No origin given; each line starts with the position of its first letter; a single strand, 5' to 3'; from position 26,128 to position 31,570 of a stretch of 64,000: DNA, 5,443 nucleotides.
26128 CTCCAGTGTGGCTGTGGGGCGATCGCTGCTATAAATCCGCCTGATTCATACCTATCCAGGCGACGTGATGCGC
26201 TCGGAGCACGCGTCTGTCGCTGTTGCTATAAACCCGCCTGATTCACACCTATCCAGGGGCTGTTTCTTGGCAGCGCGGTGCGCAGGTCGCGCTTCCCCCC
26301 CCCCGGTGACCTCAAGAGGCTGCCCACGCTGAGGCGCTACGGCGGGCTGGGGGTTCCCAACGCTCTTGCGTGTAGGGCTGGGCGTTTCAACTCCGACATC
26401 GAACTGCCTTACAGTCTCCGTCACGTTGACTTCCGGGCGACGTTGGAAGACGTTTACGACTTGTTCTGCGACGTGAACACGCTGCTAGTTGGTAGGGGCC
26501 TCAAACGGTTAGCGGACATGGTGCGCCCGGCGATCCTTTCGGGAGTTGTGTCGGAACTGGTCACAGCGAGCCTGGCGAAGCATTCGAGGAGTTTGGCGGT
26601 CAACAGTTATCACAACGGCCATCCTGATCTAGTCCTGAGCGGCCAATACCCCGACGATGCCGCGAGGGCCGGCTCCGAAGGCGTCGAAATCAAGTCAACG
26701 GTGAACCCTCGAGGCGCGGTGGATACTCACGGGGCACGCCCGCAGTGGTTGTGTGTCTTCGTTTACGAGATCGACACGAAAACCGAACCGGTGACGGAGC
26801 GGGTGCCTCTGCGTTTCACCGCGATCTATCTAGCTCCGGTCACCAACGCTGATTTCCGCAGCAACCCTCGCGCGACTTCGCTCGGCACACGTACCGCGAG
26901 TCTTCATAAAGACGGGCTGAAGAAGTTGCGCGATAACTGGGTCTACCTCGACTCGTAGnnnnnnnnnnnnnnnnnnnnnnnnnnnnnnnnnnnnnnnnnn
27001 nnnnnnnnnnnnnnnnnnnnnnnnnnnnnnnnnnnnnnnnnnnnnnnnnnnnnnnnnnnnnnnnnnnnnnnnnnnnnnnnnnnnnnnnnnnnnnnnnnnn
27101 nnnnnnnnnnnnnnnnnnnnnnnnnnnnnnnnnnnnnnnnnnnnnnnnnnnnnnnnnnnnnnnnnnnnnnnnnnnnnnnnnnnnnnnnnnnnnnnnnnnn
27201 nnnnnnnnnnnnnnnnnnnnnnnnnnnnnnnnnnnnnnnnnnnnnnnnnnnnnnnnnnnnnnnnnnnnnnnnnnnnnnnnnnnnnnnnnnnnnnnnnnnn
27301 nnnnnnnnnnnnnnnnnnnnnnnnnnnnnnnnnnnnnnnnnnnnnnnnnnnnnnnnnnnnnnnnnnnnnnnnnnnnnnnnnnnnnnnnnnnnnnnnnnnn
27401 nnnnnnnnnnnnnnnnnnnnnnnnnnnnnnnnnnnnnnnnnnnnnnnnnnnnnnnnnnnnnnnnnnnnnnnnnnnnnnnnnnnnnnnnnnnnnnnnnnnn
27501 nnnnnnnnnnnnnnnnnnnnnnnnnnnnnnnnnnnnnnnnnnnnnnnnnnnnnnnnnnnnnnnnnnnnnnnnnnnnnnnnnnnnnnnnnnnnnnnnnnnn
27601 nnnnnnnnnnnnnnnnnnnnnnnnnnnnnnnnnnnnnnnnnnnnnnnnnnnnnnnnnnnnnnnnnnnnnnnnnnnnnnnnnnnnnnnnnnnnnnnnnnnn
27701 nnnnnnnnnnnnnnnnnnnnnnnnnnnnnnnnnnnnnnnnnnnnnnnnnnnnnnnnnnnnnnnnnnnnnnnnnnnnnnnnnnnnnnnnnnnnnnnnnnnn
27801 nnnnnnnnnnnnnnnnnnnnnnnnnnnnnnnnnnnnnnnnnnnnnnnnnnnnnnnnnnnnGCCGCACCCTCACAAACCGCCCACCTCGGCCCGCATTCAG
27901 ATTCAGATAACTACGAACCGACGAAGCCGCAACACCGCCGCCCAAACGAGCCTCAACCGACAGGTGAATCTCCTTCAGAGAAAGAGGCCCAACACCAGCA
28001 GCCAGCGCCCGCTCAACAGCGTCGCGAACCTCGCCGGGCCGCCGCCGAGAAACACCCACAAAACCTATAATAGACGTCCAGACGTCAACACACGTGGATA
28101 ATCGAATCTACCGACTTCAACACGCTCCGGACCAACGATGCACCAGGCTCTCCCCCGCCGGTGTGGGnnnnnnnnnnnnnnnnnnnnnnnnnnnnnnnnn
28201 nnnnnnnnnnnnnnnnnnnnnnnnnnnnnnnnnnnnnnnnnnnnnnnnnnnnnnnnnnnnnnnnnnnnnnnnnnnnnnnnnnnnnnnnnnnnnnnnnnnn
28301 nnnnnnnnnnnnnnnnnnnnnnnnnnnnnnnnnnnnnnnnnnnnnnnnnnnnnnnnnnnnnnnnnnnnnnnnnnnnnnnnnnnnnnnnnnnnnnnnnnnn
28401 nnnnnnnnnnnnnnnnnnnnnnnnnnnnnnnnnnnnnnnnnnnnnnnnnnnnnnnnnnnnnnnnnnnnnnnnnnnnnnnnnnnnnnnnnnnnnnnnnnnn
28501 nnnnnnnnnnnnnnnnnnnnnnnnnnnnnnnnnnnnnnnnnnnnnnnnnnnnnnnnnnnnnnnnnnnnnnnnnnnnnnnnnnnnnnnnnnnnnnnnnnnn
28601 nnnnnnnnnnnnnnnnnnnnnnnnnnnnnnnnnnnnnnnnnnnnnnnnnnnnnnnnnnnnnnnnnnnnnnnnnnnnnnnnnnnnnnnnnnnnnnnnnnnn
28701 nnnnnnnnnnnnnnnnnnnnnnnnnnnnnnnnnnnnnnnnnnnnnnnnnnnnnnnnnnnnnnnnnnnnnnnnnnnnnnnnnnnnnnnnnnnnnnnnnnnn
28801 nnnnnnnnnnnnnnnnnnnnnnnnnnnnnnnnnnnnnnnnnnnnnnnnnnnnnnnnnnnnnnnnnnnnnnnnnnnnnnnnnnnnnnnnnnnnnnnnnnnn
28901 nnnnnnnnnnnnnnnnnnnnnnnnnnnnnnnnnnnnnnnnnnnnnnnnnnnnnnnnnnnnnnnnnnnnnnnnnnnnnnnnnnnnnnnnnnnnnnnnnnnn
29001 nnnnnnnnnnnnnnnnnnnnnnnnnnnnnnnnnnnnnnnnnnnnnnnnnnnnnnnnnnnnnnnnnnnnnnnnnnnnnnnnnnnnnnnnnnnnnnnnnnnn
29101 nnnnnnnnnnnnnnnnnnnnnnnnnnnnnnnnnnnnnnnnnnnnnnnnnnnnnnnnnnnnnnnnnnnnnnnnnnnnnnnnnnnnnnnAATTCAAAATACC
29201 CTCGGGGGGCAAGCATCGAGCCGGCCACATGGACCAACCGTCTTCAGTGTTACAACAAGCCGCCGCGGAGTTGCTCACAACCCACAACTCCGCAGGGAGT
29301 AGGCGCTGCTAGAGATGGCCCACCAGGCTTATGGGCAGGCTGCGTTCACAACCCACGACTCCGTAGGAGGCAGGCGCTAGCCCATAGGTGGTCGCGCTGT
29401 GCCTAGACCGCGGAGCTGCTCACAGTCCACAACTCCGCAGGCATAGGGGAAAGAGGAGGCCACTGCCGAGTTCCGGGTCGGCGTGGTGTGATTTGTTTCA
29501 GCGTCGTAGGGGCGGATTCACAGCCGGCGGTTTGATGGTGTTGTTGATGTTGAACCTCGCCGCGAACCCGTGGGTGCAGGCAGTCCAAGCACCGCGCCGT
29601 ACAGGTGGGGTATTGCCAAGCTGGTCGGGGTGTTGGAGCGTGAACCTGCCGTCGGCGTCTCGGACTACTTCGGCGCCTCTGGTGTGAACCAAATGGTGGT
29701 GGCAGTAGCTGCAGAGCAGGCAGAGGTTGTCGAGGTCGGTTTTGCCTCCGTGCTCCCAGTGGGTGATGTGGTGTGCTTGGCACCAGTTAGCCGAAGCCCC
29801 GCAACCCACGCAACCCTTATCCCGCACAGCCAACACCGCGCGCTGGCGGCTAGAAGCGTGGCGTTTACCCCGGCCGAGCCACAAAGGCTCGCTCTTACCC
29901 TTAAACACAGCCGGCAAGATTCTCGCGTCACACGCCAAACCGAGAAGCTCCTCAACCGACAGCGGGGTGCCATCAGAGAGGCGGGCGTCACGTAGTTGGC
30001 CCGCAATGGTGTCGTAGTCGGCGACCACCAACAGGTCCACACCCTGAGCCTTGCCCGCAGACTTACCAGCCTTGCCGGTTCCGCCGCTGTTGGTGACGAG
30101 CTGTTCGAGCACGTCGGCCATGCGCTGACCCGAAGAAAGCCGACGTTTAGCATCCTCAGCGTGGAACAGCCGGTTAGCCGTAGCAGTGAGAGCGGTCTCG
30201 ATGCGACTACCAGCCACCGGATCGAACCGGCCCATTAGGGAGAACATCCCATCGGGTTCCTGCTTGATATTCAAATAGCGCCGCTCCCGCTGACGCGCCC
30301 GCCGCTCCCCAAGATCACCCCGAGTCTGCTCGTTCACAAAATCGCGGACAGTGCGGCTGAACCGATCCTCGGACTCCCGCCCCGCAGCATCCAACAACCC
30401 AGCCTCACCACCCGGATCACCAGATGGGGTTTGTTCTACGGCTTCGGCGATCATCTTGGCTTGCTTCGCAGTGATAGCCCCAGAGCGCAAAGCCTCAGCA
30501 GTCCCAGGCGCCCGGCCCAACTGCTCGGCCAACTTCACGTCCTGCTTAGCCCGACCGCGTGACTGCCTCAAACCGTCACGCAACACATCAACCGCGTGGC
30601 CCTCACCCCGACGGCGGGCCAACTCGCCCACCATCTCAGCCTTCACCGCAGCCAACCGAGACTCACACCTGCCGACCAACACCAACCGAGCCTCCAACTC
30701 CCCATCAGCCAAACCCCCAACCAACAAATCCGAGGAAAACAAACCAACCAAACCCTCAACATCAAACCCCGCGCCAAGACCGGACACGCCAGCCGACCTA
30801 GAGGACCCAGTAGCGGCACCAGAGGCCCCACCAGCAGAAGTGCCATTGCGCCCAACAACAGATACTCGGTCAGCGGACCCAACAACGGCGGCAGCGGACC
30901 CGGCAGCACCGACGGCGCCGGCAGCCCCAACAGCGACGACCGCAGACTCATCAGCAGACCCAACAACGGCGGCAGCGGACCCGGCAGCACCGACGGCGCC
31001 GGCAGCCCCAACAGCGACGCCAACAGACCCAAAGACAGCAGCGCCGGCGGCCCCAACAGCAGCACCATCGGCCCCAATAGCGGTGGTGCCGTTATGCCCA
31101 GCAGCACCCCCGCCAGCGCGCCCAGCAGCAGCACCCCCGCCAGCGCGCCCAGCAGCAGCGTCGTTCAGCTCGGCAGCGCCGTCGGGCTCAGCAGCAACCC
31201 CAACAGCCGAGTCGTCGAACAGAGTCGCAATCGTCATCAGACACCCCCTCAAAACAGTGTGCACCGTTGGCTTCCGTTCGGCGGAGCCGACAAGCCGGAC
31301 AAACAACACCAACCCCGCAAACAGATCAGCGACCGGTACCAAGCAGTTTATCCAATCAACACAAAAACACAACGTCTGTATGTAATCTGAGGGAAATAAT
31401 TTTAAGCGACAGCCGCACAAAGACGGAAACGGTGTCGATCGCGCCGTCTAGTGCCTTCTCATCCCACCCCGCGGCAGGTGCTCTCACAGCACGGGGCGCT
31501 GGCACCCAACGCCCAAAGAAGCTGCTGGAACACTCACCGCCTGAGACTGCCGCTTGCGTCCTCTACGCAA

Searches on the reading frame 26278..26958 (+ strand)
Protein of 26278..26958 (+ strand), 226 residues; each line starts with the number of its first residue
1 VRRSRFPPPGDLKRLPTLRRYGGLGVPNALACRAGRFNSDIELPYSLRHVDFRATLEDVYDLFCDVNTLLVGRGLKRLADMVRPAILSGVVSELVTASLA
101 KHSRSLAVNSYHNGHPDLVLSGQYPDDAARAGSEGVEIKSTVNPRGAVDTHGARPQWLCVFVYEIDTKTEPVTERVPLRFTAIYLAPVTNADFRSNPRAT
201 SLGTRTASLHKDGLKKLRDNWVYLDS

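Call 9: search_protein_families(library=pfam, proteins=[window:26278-26958:+], max_evalue=0.01)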
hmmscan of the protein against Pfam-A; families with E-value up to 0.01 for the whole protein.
window:26278-26958:+ (226 aa): 0 families

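Call 23: search_protein_families(library=padloc, proteins=[window:26278-26958:+], max_evalue=0.001)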
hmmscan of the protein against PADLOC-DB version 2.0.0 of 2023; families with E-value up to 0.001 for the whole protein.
window:26278-26958:+ (226 aa): 0 families

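Call 24: search_protein_families(library=ncbifam, proteins=[window:26278-26958:+], max_evalue=0.001)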
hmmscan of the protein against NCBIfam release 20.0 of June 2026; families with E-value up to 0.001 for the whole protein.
window:26278-26958:+ (226 aa): 0 families

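Call 41: search_solved_structures(query=window:26278-26958:+, max_evalue=1)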
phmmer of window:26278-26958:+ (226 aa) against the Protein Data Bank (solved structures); distinct sequences matched with E-value up to 1: 1.
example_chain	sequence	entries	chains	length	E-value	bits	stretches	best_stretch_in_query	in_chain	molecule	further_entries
3can_A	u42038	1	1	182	0.71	12.8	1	44-160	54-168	Pyruvate-formate lyase-activating enzyme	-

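Call 58: search_protein_representatives(protein=window:26278-26958:+)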
Query: 226 residues. Proteins with E-value up to 0.001 (for the whole library): 560; up to 1e-10: 323; up to 1e-30: 50. The best 150 are listed.
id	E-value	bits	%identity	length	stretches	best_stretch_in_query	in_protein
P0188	7.0e-71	254.9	57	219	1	35-225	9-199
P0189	1.2e-65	237.9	55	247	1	31-224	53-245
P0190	2.6e-59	217.1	54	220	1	36-225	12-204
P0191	4.6e-59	216.3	52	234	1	35-225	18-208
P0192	6.0e-53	196.3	58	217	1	37-194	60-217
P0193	7.3e-52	192.7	58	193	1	35-178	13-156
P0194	4.9e-51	190.0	63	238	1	61-199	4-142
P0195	1.3e-49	185.4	47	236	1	35-224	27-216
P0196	6.5e-48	179.8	56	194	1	50-198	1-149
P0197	3.3e-47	177.5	53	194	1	8-172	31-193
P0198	1.1e-46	175.8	48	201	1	40-225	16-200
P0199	1.2e-45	172.4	57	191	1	57-197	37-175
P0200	3.0e-45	171.1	62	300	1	95-224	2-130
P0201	7.4e-45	169.8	68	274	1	56-168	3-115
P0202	1.6e-44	168.7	57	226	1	34-172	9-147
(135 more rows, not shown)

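Call 101: predict_structure(alignment_id=A2)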
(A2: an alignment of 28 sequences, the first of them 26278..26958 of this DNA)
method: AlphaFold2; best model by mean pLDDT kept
length: 226 residues; sequences in the alignment: 28
mean_pLDDT: 89.4   pTM: 0.84
mean pLDDT of the five models: 89.4, 88.6, 88.2, 87.9, 87.7
residues with pLDDT >= 90: 178; 70-90: 16; 50-70: 19; < 50: 13
segments of 3 or more residues with pLDDT < 50: 1-3, 14-22
pLDDT, mean of each block of 10 residues (from residue 1): 51 48 59 95 98 97 94 94 97 98 98 97 98 96 97 96 96 91 98 82 87 98 96
secondary structure, 60 per line:
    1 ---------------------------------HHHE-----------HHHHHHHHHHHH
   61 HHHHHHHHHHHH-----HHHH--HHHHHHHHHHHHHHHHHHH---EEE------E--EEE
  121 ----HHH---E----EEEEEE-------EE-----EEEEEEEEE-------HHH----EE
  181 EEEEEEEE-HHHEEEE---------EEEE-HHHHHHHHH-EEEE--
elements in order: H49-72 H78-81 H84-102 E106-108 E118-120 E136-141 E156-164 E179-188 E193-196 E206-209 H211-219 E221-224

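Call 103: fold_search(model_id=the predicted structure, library=pdb)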
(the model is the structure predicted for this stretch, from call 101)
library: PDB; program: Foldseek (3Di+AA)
matches with E <= 10: 255; with E <= 0.001: 0
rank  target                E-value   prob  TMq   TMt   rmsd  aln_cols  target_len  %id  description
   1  1ev7_B                1.2e-03  1.00  0.37  0.30   6.9       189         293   15  CRYSTAL STRUCTURE OF DNA RESTRICTION ENDONUCLEASE NAEI (released 2000-10-19)
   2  1b97_A                1.7e-03  0.99  0.33  0.31   6.7       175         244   13  ANALYSIS OF A MUTATIONAL HOT-SPOT IN THE ECORV RESTRICTION ENDONUCLEASE: A CATALYTIC ROLE FOR A MAIN CHAIN CARBONYL GR (released 1999-02-26)
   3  1bss_B                2.0e-03  0.96  0.31  0.31   8.8       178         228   14  ECORV-T93A/DNA/CA2+ (released 1998-09-02)
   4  2b0d_B                2.1e-03  0.95  0.32  0.31   8.7       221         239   12  EcoRV Restriction Endonuclease/GAATTC/Ca2+ (released 2005-09-27)
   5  1eo4_B                2.3e-03  0.99  0.35  0.34   7.1       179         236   13  ECORV BOUND TO MN2+ AND COGNATE DNA CONTAINING A 3'S SUBSTITION AT THE CLEAVAGE SITE (released 2000-04-04)
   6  1b96_A                2.7e-03  0.98  0.34  0.32   7.3       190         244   13  ANALYSIS OF A MUTATIONAL HOT-SPOT IN THE ECORV RESTRICTION ENDONUCLEASE: A CATALYTIC ROLE FOR A MAIN CHAIN CARBONYL GR (released 1999-02-26)
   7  1rv5_B                2.7e-03  0.97  0.32  0.32   8.2       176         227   14  COMPLEX OF ECORV ENDONUCLEASE WITH D(AAAGAT)/D(ATCTT) (released 1998-11-11)
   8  1eon_B                2.9e-03  0.95  0.30  0.29   7.7       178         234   15  ECORV BOUND TO 3'-S-PHOSPHOROTHIOLATE DNA AND CA2+ (released 2000-04-04)
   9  2ge5_A                3.1e-03  0.97  0.31  0.32   6.2       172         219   13  EcoRV Restriction Endonuclease C-terminal deletion mutant/GATATC/Ca2+ (released 2006-07-04)
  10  1rve_A                3.3e-03  0.95  0.33  0.31   8.5       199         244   14  THE CRYSTAL STRUCTURE OF ECORV ENDONUCLEASE AND OF ITS COMPLEXES WITH COGNATE AND NON-COGNATE DNA FRAGMENTS (released 1994-01-31)
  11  1bua_B                3.5e-03  0.96  0.30  0.30   7.6       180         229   15  STRUCTURAL AND ENERGETIC ORIGINS OF INDIRECT READOUT IN SITE-SPECIFIC DNA CLEAVAGE BY A RESTRICTION ENDONUCLEASE (released 1998-09-09)
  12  1stx_A                3.9e-03  0.98  0.36  0.34   8.0       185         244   12  Structure of the K38A mutant of EcoRV bound to cognate DNA and Mn2+ (released 2004-04-06)
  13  1eo4_A                4.2e-03  0.98  0.34  0.33   5.7       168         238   12  ECORV BOUND TO MN2+ AND COGNATE DNA CONTAINING A 3'S SUBSTITION AT THE CLEAVAGE SITE (released 2000-04-04)
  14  1eop_A                4.4e-03  0.90  0.29  0.27   8.8       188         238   12  ECORV BOUND TO COGNATE DNA (released 2000-04-04)
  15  2b0d_A                5.0e-03  0.98  0.34  0.33   6.1       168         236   11  EcoRV Restriction Endonuclease/GAATTC/Ca2+ (released 2005-09-27)
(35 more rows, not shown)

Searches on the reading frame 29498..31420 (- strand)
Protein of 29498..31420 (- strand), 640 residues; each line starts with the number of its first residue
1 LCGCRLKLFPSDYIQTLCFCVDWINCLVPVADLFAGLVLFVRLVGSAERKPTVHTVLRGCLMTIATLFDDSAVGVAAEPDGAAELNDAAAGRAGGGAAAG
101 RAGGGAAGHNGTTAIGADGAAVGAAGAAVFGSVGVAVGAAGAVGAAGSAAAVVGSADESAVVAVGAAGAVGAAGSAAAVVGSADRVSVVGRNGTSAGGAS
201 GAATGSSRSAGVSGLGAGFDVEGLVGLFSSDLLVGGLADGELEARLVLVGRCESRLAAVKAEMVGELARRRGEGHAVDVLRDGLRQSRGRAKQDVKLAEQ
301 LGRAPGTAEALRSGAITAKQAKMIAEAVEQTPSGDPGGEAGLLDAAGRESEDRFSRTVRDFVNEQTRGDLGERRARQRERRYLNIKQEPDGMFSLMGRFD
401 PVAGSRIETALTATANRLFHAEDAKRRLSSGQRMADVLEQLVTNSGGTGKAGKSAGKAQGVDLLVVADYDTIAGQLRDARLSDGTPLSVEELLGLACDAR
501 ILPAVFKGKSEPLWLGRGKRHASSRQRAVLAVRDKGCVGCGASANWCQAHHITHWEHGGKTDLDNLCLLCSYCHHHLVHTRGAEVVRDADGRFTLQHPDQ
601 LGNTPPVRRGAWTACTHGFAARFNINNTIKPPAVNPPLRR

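Call 9: search_protein_families(library=pfam, proteins=[window:29498-31420:-], max_evalue=0.01)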
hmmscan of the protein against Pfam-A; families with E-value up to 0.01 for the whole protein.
window:29498-31420:- (640 aa): 2 families
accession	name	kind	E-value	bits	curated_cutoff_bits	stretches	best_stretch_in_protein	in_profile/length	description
PF02720.22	DUF222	-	2.4e-27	96.5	24.4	1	254-534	12-306/306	Domain of unknown function (DUF222)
PF01844.29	HNH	-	1.5e-06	28.7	21.4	1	537-576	1-43/47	HNH endonuclease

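Call 23: search_protein_families(library=padloc, proteins=[window:29498-31420:-], max_evalue=0.001)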
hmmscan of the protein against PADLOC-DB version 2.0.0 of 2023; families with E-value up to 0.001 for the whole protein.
window:29498-31420:- (640 aa): 0 families
